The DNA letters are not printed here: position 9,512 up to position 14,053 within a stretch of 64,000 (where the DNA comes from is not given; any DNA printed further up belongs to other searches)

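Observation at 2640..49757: About 47-kb lower-GC block between tRNA-Leu(CAA) and guaA, compositionally distinct from flanks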

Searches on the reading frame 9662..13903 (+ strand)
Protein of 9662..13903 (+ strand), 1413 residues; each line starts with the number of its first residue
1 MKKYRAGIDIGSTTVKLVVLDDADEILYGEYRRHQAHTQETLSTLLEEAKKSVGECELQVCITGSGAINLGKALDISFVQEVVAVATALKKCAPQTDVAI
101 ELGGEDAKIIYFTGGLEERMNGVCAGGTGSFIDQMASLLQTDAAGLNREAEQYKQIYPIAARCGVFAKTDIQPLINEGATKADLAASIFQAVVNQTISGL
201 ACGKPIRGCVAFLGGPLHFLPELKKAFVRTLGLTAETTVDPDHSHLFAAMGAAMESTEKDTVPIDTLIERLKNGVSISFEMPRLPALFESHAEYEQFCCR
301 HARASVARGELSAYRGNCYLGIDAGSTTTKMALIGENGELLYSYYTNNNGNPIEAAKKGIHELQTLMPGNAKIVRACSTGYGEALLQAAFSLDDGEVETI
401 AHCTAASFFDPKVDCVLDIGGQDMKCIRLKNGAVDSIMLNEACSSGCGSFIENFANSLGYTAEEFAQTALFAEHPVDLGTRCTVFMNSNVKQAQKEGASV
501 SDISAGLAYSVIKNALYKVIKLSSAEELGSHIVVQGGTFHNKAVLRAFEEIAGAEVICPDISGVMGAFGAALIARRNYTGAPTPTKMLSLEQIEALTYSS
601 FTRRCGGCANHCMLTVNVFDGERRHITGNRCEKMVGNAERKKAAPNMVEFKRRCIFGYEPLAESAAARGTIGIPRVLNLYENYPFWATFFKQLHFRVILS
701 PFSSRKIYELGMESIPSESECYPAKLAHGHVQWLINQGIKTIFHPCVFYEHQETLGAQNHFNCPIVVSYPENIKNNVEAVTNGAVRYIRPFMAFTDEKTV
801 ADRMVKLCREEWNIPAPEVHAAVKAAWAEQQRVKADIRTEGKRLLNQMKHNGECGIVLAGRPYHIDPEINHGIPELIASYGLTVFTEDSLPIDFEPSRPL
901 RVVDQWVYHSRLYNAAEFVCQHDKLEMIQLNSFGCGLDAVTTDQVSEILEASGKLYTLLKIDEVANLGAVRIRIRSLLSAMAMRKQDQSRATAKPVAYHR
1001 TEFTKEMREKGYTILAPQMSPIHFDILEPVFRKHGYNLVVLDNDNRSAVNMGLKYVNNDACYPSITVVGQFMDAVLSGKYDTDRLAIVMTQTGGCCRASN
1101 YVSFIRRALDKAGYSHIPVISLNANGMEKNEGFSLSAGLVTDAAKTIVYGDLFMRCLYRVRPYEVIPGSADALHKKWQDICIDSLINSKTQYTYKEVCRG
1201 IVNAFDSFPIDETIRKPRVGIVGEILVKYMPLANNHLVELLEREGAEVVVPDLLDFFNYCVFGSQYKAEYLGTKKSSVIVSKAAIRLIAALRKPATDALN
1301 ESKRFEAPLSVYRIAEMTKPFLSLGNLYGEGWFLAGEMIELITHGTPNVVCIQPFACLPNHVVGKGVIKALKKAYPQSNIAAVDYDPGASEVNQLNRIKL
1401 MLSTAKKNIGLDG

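Call 5: search_protein_families(library=pfam, proteins=[window:9662-13903:+])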
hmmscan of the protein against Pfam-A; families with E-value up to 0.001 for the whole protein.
window:9662-13903:+ (1413 aa): 5 families
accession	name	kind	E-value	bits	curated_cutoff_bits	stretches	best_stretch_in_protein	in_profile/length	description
PF09989.15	DUF2229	-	7.2e-91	304.1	29.4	1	670-890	1-218/218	CoA enzyme activase uncharacterised domain (DUF2229)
PF01869.26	BcrAD_BadFG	-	4.4e-60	203.9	31.5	2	320-574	1-271/271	BadF/BadG/BcrA/BcrD ATPase family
PF00480.26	ROK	-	1.3e-07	31.9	22.9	0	6-68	2-68/294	ROK family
PF01548.23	DEDD_Tnp_IS110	-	2.1e-07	31.3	29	1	6-90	1-82/155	Transposase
PF00370.27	FGGY_N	-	0.00024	21.2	28.8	0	6-41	3-38/245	FGGY family of carbohydrate kinases, N-terminal domain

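Call 24: find_encoding_contigs(protein=window:9662-13903:+, flank=10000, max_places=10)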
Protein window:9662-13903:+ (1413 aa): 25 contigs read that carry it; 10 places shown.
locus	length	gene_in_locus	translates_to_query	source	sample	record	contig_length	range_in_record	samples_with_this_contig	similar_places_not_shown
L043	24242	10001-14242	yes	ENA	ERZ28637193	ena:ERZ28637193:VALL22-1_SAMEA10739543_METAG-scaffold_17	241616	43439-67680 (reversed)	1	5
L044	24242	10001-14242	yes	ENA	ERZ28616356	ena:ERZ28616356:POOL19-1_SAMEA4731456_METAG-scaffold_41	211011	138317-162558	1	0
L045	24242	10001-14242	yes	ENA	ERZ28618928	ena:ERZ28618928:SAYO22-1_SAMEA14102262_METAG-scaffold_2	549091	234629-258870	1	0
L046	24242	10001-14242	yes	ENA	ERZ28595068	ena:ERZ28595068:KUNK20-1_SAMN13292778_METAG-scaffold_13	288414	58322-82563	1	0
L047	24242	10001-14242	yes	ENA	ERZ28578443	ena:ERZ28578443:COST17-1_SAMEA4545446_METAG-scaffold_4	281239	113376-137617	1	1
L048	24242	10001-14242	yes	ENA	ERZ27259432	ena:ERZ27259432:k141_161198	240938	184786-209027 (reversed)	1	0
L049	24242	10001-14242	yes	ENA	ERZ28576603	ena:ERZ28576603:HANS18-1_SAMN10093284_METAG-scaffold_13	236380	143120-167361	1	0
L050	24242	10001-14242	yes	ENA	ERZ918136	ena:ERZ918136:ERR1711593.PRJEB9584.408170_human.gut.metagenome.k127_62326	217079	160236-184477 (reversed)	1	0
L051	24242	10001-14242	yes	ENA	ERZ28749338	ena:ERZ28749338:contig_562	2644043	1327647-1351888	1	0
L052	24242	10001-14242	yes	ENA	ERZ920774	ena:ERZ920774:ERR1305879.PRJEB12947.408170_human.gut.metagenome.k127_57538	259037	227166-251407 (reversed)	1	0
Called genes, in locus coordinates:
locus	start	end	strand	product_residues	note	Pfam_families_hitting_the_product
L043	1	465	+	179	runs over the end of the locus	-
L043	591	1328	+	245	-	PF00753:Lactamase_B (weak)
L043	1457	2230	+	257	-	PF00106:adh_short, PF08659:KR, PF13561:adh_short_C2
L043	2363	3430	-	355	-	PF00672:HAMP (faint), PF00512:HisKA, PF02518:HATPase_c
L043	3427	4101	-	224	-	PF00072:Response_reg, PF23198:PDE8A_N (weak), PF00486:Trans_reg_C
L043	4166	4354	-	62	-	PF12728:HTH_17 (weak)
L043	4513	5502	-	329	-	PF06100:MCRA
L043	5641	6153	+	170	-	PF12641:Flavodoxin_3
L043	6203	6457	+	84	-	PF02645:DegV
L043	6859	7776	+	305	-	PF00781:DAGK_cat, PF19279:YegS_C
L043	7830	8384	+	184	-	PF01066:CDP-OH_P_transf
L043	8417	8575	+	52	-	-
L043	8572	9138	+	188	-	PF01553:Acyltransferase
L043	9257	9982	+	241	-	PF01148:CTP_transf_1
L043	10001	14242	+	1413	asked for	PF00480:ROK (faint), PF01548:DEDD_Tnp_IS110 (faint), PF01869:BcrAD_BadFG, PF09989:DUF2229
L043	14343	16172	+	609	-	PF06480:FtsH_ext, PF05496:RuvB_N (faint), PF06068:TIP49 (weak), PF13191:AAA_16 (faint), PF00004:AAA, PF07728:AAA_5 (weak), PF17862:AAA_lid_3, PF01434:Peptidase_M41, +1 more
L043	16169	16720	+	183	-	PF03729:DUF308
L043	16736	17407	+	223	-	-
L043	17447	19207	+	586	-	PF00664:ABC_membrane, PF00005:ABC_tran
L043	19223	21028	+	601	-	PF00664:ABC_membrane, PF02463:SMC_N (faint), PF00005:ABC_tran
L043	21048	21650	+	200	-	PF13189:Cytidylate_kin2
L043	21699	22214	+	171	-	PF18927:CrtO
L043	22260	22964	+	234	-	PF14378:PAP2_3 (faint), PF01569:PAP2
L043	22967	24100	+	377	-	PF01594:AI-2E_transport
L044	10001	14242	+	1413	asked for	PF00480:ROK (faint), PF01548:DEDD_Tnp_IS110 (faint), PF01869:BcrAD_BadFG, PF09989:DUF2229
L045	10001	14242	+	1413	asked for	PF00480:ROK (faint), PF01548:DEDD_Tnp_IS110 (faint), PF01869:BcrAD_BadFG, PF09989:DUF2229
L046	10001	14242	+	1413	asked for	PF00480:ROK (faint), PF01548:DEDD_Tnp_IS110 (faint), PF01869:BcrAD_BadFG, PF09989:DUF2229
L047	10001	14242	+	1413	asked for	PF00480:ROK (faint), PF01548:DEDD_Tnp_IS110 (faint), PF01869:BcrAD_BadFG, PF09989:DUF2229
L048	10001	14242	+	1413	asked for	PF00480:ROK (faint), PF01548:DEDD_Tnp_IS110 (faint), PF01869:BcrAD_BadFG, PF09989:DUF2229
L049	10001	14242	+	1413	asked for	PF00480:ROK (faint), PF01548:DEDD_Tnp_IS110 (faint), PF01869:BcrAD_BadFG, PF09989:DUF2229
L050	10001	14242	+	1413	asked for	PF00480:ROK (faint), PF01548:DEDD_Tnp_IS110 (faint), PF01869:BcrAD_BadFG, PF09989:DUF2229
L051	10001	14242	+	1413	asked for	PF00480:ROK (faint), PF01548:DEDD_Tnp_IS110 (faint), PF01869:BcrAD_BadFG, PF09989:DUF2229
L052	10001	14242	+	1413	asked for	PF00480:ROK (faint), PF01548:DEDD_Tnp_IS110 (faint), PF01869:BcrAD_BadFG, PF09989:DUF2229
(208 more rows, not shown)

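Call 31: find_related_loci(query=L043:591-1328:+, collection=viral_contigs, flank=10000)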
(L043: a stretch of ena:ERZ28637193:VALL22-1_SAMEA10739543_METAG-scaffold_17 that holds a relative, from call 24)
Query L043:591-1328:+ (245 aa) in viral_contigs; peptide patterns used: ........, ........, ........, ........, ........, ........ (x = any residue, [..] = any of these).
14 stretches matched a pattern; 3 encode a relative of the query (tblastn E <= 1e-3); 3 distinct loci.
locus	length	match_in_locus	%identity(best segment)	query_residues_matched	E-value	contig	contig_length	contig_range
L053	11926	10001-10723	72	1-245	7e-118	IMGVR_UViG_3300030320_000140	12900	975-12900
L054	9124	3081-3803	71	1-245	9e-114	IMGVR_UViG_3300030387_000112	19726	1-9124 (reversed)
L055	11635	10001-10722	74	1-245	4e-104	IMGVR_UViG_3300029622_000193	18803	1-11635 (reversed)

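Call 32: find_related_loci(query=L043:591-1328:+, collection=metagenome_contigs, flank=10000)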
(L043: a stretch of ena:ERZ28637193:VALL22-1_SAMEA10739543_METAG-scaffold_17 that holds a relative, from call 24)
Query L043:591-1328:+ (245 aa) in metagenome_contigs; peptide patterns used: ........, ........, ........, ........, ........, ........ (x = any residue, [..] = any of these).
258 stretches matched a pattern; 112 encode a relative of the query (tblastn E <= 1e-3); the best 80 are kept; 80 distinct loci.
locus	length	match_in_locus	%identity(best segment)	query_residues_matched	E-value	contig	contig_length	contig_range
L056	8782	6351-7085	100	1-245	4e-167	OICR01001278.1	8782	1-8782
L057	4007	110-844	100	1-245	7e-173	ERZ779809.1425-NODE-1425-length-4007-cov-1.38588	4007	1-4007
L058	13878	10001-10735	100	1-245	4e-167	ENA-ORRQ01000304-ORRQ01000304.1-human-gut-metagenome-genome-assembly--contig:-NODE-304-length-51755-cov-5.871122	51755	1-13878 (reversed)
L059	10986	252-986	100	1-245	1e-166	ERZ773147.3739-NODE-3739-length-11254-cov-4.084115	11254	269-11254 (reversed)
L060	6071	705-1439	100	1-245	5e-168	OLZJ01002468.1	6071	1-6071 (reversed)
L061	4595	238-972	100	1-245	9e-171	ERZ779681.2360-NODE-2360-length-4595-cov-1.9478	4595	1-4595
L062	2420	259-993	100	1-245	4e-178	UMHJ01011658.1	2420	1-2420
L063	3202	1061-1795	100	1-245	5e-175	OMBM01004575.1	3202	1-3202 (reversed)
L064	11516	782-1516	100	1-245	1e-166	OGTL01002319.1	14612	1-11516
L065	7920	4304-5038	100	1-245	2e-166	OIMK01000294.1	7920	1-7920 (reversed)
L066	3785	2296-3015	98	1-245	5e-167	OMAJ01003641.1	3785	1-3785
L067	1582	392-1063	90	1-224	4e-148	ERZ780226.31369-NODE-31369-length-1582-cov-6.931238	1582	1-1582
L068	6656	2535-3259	99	1-245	3e-139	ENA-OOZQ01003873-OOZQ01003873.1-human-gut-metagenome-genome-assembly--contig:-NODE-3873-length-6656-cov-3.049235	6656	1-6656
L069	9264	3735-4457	75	1-245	2e-124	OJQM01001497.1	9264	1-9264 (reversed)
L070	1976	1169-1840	79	1-224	3e-132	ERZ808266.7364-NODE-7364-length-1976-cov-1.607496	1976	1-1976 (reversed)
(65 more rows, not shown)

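Call 38: search_protein_families(library=pfam, proteins=[L058:250-1086:+, L058:1783-2697:+, L058:2726-3805:+, L058:3852-4691:+, L058:3825-4721:-, L058:4713-5330:+, L058:6333-6992:+, L058:7050-8024:+, L058:8057-9028:+, L058:9336-9875:+], max_evalue=0.01)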
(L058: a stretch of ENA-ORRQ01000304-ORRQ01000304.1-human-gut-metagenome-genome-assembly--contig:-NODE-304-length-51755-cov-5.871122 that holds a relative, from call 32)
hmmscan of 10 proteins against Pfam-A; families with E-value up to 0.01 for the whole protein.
L058:250-1086:+ (278 aa): 1 family
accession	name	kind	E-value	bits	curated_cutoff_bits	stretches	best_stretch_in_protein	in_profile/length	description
PF08843.17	AbiEii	-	2.4e-41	142.7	22.5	1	33-264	1-233/238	Nucleotidyl transferase AbiEii toxin, Type IV TA system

L058:1783-2697:+ (304 aa): 0 families

L058:2726-3805:+ (359 aa): 1 family
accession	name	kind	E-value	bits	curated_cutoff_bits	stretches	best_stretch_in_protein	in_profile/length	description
PF06067.16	DUF932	-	0.00051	20.3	23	1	153-325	41-207/227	Domain of unknown function (DUF932)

L058:3852-4691:+ (279 aa): 1 family
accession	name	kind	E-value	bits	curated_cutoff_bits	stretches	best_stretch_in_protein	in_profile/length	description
PF23977.1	Pam3_Gp34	-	0.0052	17.1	27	1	122-209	119-214/235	Pam3 phage gp34-like protein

L058:3825-4721:- (298 aa): 0 families

L058:4713-5330:+ (205 aa): 0 families

L058:6333-6992:+ (219 aa): 1 family
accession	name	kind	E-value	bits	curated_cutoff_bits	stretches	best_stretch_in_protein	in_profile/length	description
PF03692.20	CxxCxxCC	-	3e-09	37.9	23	1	19-118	1-73/85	Putative zinc- or iron-chelating domain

L058:7050-8024:+ (324 aa): 4 families
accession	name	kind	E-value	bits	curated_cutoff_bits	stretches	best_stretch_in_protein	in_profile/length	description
PF05175.20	MTS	-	6.1e-05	23.2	23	1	221-284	78-149/170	Methyltransferase small domain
PF07669.17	Eco57I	-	0.0032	18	25.3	0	258-299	117-158/171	Eco57I restriction-modification methylase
PF01555.25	N6_N4_Mtase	-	0.0049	17.3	26.7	0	79-222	98-220/221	DNA methylase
PF00398.26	RrnaAD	-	0.0073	15.9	24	0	169-253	16-96/263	Ribosomal RNA adenine dimethylase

L058:8057-9028:+ (323 aa): 1 family
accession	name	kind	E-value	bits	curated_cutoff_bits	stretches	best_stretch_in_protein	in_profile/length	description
PF07505.17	DUF5131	-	7.2e-22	78.5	28.9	1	6-205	1-183/243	Protein of unknown function (DUF5131)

L058:9336-9875:+ (179 aa): 1 family
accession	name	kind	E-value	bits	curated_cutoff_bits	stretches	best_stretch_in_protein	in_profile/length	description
PF14278.11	TetR_C_8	-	0.00085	19.8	26.1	1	81-173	5-102/103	Transcriptional regulator C-terminal region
